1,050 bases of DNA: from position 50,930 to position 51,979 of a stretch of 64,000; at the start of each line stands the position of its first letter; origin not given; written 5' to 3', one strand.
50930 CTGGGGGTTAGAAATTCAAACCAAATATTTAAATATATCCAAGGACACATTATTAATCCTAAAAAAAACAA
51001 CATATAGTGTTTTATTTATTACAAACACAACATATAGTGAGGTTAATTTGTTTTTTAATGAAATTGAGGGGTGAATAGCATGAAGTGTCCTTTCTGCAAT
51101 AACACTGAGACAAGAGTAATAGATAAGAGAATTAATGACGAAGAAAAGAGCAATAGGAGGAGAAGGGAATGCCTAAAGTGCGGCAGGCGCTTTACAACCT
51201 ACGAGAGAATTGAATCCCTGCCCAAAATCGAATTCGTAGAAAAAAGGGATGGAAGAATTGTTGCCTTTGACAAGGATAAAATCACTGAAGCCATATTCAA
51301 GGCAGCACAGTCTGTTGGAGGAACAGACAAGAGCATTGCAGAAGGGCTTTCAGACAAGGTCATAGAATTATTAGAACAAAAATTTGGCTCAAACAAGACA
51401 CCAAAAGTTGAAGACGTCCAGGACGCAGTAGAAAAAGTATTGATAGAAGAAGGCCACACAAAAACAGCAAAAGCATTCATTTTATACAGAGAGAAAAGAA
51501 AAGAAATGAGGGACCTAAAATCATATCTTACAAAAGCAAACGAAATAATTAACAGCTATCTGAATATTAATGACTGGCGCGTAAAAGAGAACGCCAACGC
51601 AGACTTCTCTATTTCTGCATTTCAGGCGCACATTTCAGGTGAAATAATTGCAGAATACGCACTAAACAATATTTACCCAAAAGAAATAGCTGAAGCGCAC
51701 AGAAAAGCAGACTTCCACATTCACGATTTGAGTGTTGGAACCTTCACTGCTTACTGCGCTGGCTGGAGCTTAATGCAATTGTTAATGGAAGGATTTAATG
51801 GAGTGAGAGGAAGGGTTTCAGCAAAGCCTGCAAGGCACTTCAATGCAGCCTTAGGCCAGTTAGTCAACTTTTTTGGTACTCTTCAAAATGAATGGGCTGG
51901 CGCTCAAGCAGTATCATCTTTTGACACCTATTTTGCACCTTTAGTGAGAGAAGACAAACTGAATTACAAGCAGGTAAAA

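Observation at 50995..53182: Ribonucleotide reductase that carries its own repressor domain: NrdR zinc ribbon fused to class III NrdD, behind tandem NrdR boxes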

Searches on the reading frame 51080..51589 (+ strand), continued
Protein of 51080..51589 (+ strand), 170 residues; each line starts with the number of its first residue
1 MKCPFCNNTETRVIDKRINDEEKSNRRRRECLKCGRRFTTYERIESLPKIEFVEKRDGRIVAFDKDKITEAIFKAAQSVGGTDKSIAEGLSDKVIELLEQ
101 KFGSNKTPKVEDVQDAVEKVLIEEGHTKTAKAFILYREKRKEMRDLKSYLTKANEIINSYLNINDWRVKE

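Call 59: fold_search(model_id=the predicted structure, library=pdb)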
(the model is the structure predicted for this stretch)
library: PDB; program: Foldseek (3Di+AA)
matches with E <= 10: 737; with E <= 0.001: 28
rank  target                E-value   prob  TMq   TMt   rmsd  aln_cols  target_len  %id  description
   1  9a6n_B                2.0e-11  1.00  0.44  0.48  11.2       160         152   29  Integrative model of SOJ-NRDR by crosslinking MS and deep learning (released 2024-09-18)
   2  9fxk_F                1.0e-09  1.00  0.43  0.49   8.6       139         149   26  Transcription repressor NrdR from E. coli, AMPPNP/ATP-bound state (released 2025-03-19)
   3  9fxk_A                1.1e-09  1.00  0.45  0.50  10.6       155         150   25  Transcription repressor NrdR from E. coli, AMPPNP/ATP-bound state (released 2025-03-19)
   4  9fvr_A                1.4e-09  1.00  0.49  0.55  11.2       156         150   23  Transcription repressor NrdR from E. coli, ATP/dATP-bound state, SeMet protein (released 2025-03-19)
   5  9fvr_C                1.5e-09  1.00  0.49  0.54  12.7       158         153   23  Transcription repressor NrdR from E. coli, ATP/dATP-bound state, SeMet protein (released 2025-03-19)
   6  9fxk_G                2.3e-09  1.00  0.45  0.50   9.8       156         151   25  Transcription repressor NrdR from E. coli, AMPPNP/ATP-bound state (released 2025-03-19)
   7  9gex_A                2.6e-09  1.00  0.46  0.51  10.8       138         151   25  Escherichia coli NrdR with unocuppied outer nucleotide-binding site (released 2026-02-18)
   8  7p37_A                2.9e-09  1.00  0.43  0.49  12.5       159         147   28  Streptomyces coelicolor ATP-loaded NrdR (released 2022-05-11)
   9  9fvr_B                3.1e-09  1.00  0.47  0.52  10.1       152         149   24  Transcription repressor NrdR from E. coli, ATP/dATP-bound state, SeMet protein (released 2025-03-19)
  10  9fvr_D                3.1e-09  1.00  0.46  0.51  11.1       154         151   23  Transcription repressor NrdR from E. coli, ATP/dATP-bound state, SeMet protein (released 2025-03-19)
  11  9gex_D                3.5e-09  1.00  0.44  0.50  11.2       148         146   26  Escherichia coli NrdR with unocuppied outer nucleotide-binding site (released 2026-02-18)
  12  9gex_C                1.2e-08  1.00  0.41  0.48  10.4       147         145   24  Escherichia coli NrdR with unocuppied outer nucleotide-binding site (released 2026-02-18)
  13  9gex_B                2.9e-08  1.00  0.38  0.47   9.8       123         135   28  Escherichia coli NrdR with unocuppied outer nucleotide-binding site (released 2026-02-18)
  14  5olk_A                9.8e-07  1.00  0.53  0.23   1.6        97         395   36  Crystal structure of the ATP-cone-containing NrdB from Leeuwenhoekiella blandensis (released 2018-01-10)
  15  5olk_C                1.7e-06  1.00  0.52  0.23   1.9        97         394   37  Crystal structure of the ATP-cone-containing NrdB from Leeuwenhoekiella blandensis (released 2018-01-10)
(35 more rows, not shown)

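Call 64: find_related_loci(query=A2, collection=metagenome_contigs, flank=4000)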
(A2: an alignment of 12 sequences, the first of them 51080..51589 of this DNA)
Query A2 (170 aa) in metagenome_contigs; peptide patterns used: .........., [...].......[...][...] (x = any residue, [..] = any of these).
600 stretches matched a pattern (row limit reached: there are more); 587 encode a relative of the query (tblastn E <= 1e-3); the best 80 are kept; 80 distinct loci.
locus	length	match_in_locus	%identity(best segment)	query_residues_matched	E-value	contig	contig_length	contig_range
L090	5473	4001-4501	55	1-170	1e-60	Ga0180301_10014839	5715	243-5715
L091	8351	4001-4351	55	53-170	5e-41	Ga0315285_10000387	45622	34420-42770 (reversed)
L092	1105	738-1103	57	47-169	9e-41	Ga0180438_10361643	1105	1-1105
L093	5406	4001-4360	52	50-170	4e-39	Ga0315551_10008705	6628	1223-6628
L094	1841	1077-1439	56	49-170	1e-37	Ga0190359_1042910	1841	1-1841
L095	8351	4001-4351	53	53-170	2e-35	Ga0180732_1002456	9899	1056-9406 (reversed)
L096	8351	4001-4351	53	53-170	1e-35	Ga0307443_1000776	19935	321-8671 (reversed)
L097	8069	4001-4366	55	49-170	4e-35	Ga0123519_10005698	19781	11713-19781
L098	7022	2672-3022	51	53-170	7e-35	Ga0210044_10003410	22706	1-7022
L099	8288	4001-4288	57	50-145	2e-34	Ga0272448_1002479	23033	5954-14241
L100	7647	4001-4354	47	53-170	6e-34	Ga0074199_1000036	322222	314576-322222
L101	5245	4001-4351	48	53-170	5e-33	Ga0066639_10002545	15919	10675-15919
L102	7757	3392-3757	48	50-170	1e-32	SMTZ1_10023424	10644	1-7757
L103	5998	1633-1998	48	50-170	2e-32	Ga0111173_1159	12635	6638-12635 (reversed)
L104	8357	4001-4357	50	50-170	1e-31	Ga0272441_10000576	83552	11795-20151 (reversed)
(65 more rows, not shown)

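Call 71: search_protein_families(library=pfam, proteins=[P0230, P0232, P0233, P0325, L100:3521-5950:+], max_evalue=0.01)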
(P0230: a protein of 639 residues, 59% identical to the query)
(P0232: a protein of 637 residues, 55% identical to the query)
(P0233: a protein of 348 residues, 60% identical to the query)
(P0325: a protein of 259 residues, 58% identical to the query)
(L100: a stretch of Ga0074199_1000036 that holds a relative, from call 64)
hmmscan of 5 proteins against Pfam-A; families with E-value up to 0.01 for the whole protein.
P0230 (639 aa): 4 families
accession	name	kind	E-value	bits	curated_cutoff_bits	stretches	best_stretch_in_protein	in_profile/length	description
PF13597.11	NRDD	-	1.2e-70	239.2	26.2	1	170-626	6-489/562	Anaerobic ribonucleoside-triphosphate reductase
PF03477.21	ATP-cone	-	2.3e-25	89.4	25.8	1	52-140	2-87/88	ATP cone domain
PF22811.2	Zn_ribbon_NrdR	-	1.5e-15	57.3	27.2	1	1-42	1-42/42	Transcriptional repressor NrdR-like, N-terminal domain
PF02901.20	PFL-like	-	0.0059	15.7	24.3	0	239-310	244-320/647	Pyruvate formate lyase-like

P0232 (637 aa): 4 families
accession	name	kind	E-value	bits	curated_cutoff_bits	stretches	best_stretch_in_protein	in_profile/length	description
PF13597.11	NRDD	-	1.8e-51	175.9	26.2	1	170-626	6-494/562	Anaerobic ribonucleoside-triphosphate reductase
PF03477.21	ATP-cone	-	3.4e-29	101.7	25.8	1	52-140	2-87/88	ATP cone domain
PF22811.2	Zn_ribbon_NrdR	-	1.4e-14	54.1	27.2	1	1-42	1-42/42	Transcriptional repressor NrdR-like, N-terminal domain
PF17340.7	DUF5370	-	0.0059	16.9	25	0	92-121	30-59/63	Family of unknown function (DUF5370)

P0233 (348 aa): 2 families
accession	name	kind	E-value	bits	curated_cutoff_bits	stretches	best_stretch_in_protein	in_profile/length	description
PF03477.21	ATP-cone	-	2.2e-22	79.8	25.8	1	48-137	2-87/88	ATP cone domain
PF22811.2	Zn_ribbon_NrdR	-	5.3e-15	55.5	27.2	1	1-40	1-42/42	Transcriptional repressor NrdR-like, N-terminal domain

P0325 (259 aa): 3 families
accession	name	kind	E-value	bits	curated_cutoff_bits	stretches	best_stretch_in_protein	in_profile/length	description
PF22811.2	Zn_ribbon_NrdR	-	8.3e-18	64.5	27.2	1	1-41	1-42/42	Transcriptional repressor NrdR-like, N-terminal domain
PF03477.21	ATP-cone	-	3.3e-07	31.2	25.8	1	55-95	4-42/88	ATP cone domain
PF01261.30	AP_endonuc_2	-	1.6e-06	28.5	31.1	1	88-189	145-229/249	Xylose isomerase-like TIM barrel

L100:3521-5950:+ (810 aa): 3 families
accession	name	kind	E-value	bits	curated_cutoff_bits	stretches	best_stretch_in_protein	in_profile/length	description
PF13597.11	NRDD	-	1e-169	566.3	26.2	1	278-803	1-525/562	Anaerobic ribonucleoside-triphosphate reductase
PF03477.21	ATP-cone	-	1.2e-41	141.6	25.8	2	160-249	2-87/88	ATP cone domain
PF22811.2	Zn_ribbon_NrdR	-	2.8e-16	59.6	27.2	1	1-42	1-42/42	Transcriptional repressor NrdR-like, N-terminal domain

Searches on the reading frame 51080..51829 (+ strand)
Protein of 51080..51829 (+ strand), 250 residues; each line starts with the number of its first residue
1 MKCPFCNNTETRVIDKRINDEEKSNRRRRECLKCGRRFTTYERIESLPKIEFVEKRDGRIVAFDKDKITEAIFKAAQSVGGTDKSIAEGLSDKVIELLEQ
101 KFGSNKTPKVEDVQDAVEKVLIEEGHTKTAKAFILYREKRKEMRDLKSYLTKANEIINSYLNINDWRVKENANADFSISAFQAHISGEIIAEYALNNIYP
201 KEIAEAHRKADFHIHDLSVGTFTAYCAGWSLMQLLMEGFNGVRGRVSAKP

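Call 9: find_homologous_proteins(query=window:51080-51829:+, max_evalue=0.00001)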
Query window:51080-51829:+ (250 aa): 7696 proteins with E <= 0.00001 among 8000 candidates; the best 120 are listed.
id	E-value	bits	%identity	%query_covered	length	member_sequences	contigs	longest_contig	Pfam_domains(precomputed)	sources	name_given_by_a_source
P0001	5.9e-85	303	53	81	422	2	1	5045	PF22811.3,PF03477.22,PF13597.12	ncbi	ncbi:MAG: hypothetical protein DRP15_01440, partial [Candidatus Aenigmatarchaeota archaeon]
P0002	2.7e-78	281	54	100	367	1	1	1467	PF22811.3,PF03477.22,PF13597.12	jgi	-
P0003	4.9e-78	280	54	100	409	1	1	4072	PF22811.3,PF03477.22,PF13597.12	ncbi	ncbi:anaerobic ribonucleoside-triphosphate reductase, partial [sediment metagenome]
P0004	6.0e-78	280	53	79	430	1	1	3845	PF22811.3,PF03477.22,PF13597.12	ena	-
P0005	9.7e-76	272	58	82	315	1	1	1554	PF03477.22,PF13597.12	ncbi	-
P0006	4.7e-74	267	61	79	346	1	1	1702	PF03477.22,PF13597.12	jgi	jgi:anaerobic ribonucleoside-triphosphate reductase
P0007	2.1e-73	265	53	80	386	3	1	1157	PF22811.3,PF03477.22,PF13597.12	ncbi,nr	ncbi:MAG TPA: transcriptional regulator NrdR, partial [Candidatus Nanoarchaeia archaeon]|nr:transcri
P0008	7.9e-72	260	52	100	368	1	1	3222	PF22811.3,PF03477.22,PF13597.12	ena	-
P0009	5.1e-68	247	55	87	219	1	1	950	PF22811.3,PF03477.22,PF13597.12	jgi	jgi:ribonucleoside-triphosphate reductase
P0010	6.8e-68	247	57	80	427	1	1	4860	PF03477.22,PF13597.12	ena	-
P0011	1.3e-67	246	53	82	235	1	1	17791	PF03477.22,PF13597.12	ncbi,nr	ncbi:MAG: ATP cone domain-containing protein, partial [Candidatus Micrarchaeota archaeon]|nr:ATP con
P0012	5.8e-65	237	56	79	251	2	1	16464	PF03477.22,PF13597.12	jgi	-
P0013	8.2e-65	237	52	81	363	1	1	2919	PF03477.22,PF13597.12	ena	-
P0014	2.0e-64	235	54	81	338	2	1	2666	PF03477.22,PF13597.12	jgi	-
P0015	4.8e-62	228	54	79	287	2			PF03477.22,PF13597.12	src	-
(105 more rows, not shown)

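Call 12: find_encoding_contigs(protein=P0003, flank=5000, max_places=4)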
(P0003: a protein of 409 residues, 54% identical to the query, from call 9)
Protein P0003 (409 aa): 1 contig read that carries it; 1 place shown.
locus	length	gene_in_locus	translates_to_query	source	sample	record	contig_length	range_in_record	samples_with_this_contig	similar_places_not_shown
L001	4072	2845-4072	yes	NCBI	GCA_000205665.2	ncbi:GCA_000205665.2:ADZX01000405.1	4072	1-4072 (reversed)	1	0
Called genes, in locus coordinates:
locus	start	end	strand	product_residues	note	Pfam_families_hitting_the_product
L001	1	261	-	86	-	?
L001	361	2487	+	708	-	PF00133:tRNA-synt_1, PF01406:tRNA-synt_1e (weak), PF09334:tRNA-synt_1g, PF00133:tRNA-synt_1, PF08264:Anticodon_1 (weak), PF03483:B3_4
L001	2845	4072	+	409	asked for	PF22811:Zn_ribbon_NrdR, PF03477:ATP-cone, PF13597:NRDD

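Call 14: find_encoding_contigs(protein=P0001, flank=5000, max_places=4)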
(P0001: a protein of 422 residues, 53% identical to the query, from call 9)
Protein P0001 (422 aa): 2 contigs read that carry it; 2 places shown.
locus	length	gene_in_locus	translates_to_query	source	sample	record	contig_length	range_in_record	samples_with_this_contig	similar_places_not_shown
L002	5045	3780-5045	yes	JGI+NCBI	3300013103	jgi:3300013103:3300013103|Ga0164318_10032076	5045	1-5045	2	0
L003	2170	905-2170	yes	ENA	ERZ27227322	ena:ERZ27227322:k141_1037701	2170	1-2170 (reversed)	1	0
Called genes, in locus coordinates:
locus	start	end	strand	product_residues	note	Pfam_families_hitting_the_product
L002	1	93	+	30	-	?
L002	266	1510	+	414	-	PF13506:Glyco_transf_21, PF03142:Chitin_synth_2 (faint), PF00535:Glycos_transf_2, PF10111:Glyco_tranf_2_2, PF13641:Glyco_tranf_2_3, PF13632:Glyco_trans_2_3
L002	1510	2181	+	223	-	-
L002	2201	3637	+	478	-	PF00133:tRNA-synt_1, PF01406:tRNA-synt_1e, PF09334:tRNA-synt_1g, PF00133:tRNA-synt_1, PF01406:tRNA-synt_1e (weak), PF19303:Anticodon_3 (weak), PF08264:Anticodon_1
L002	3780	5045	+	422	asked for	PF22811:Zn_ribbon_NrdR, PF03477:ATP-cone, PF13597:NRDD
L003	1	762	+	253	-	?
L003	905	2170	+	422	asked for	PF22811:Zn_ribbon_NrdR, PF03477:ATP-cone, PF13597:NRDD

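Call 15: find_encoding_contigs(protein=P0004, flank=5000, max_places=4)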
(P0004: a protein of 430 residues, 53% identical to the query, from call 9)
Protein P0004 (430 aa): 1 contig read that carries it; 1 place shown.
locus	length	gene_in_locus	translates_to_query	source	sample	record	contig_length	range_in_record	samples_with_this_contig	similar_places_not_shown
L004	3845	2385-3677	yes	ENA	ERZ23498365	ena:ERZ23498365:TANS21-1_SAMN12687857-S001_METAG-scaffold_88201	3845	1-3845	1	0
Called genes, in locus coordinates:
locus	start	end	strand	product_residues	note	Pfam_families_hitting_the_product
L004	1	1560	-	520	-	?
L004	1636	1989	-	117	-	-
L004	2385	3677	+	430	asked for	PF22811:Zn_ribbon_NrdR, PF03477:ATP-cone, PF13597:NRDD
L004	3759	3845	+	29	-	?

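Call 16: find_encoding_contigs(protein=P0008, flank=5000, max_places=4)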
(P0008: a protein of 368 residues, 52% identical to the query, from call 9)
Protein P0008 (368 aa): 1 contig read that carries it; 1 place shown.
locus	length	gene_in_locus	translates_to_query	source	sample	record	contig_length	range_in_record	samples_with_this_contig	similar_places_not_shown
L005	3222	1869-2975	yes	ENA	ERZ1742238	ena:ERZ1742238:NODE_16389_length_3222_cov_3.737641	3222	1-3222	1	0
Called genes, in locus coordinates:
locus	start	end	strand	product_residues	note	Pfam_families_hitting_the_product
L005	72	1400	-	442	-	-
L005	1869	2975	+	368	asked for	PF22811:Zn_ribbon_NrdR, PF03477:ATP-cone, PF13597:NRDD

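Call 28: find_related_loci(query=window:51080-51829:+, collection=genome_contigs, flank=6000)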
Query window:51080-51829:+ (250 aa) in genome_contigs; peptide patterns used: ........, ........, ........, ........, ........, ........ (x = any residue, [..] = any of these).
258 stretches matched a pattern; 134 encode a relative of the query (tblastn E <= 1e-3); the best 80 are kept; 80 distinct loci.
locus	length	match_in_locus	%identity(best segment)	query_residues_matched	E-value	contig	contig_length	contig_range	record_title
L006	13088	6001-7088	62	1-250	3e-84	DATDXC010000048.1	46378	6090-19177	MAG TPA_asm: Candidatus Nanoarchaeia archaeon isolate SMAG_U8128 k141_2335328, whole genome shotgun sequence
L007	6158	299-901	61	50-250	2e-83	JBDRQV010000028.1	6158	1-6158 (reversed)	MAG: Nanoarchaeota archaeon isolate MEGAHIT-group-2.61 k141_1080663, whole genome shotgun sequence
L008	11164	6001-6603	59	50-250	3e-81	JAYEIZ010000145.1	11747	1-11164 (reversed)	MAG: Nanoarchaeota archaeon isolate MAG177 MAG177_145, whole genome shotgun sequence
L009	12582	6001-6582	53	53-248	3e-64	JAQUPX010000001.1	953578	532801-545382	MAG: bacterium isolate STD1_36 NODE_4_length_953578_cov_10.150980_Sandtown_D1, whole genome shotgun sequence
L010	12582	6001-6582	53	53-248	6e-65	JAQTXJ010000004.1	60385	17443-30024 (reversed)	MAG: bacterium isolate STC_131 NODE_1041_length_60385_cov_4.649640_Sandtown_C, whole genome shotgun sequence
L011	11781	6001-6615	44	44-250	1e-56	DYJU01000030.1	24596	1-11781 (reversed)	MAG TPA_asm: Candidatus Methylomirabilis sp. isolate SulCav_AS07-7_2_29_45 SulCav_AS07_7_1919_length_24596_cov_30_408459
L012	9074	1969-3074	47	1-250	9e-56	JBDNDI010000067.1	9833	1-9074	MAG: Spirochaetales bacterium isolate RM_bin7_OCT21 C67, whole genome shotgun sequence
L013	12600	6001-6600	45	53-250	9e-55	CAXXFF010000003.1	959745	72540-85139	MAG: Marispirochaeta sp. isolate 0d38d6bb-cb51-48eb-adf8-254e7494e10b genome assembly, contig: contig_3, whole genome sh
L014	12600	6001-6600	46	53-250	2e-54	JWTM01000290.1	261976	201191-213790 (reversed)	Candidatus Marispirochaeta associata strain JC231 contig288, whole genome shotgun sequence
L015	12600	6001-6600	45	53-250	7e-54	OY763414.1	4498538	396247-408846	MAG: Marispirochaeta sp. isolate 5fa09a75-d9de-49da-affa-8a28216b0e6a genome assembly, chromosome: 1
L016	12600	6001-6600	46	53-250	1e-53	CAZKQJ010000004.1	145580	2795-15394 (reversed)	MAG TPA_asm: uncultured Spirochaetaceae bacterium isolate SRP241341_co1_254 genome assembly, contig: NODE_123_length_145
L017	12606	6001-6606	43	53-250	5e-53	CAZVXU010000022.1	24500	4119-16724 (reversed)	MAG TPA_asm: uncultured Spirochaetaceae bacterium isolate binchicken_co8_286 genome assembly, contig: NODE_3016_length_2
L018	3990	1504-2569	45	1-250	2e-52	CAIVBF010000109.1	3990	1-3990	uncultured bacterium isolate MJ-2014-D6_bin-244 genome assembly, contig: bin-244:109/170, whole genome shotgun sequence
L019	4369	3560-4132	44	53-250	2e-45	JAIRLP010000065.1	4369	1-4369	MAG: Rickettsiales bacterium isolate Cc175_bin55 k119_674128, whole genome shotgun sequence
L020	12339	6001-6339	55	53-168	7e-34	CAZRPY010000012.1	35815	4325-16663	MAG TPA_asm: uncultured Methanosarcinales archaeon isolate SRP178908_co1_144 genome assembly, contig: NODE_652_length_35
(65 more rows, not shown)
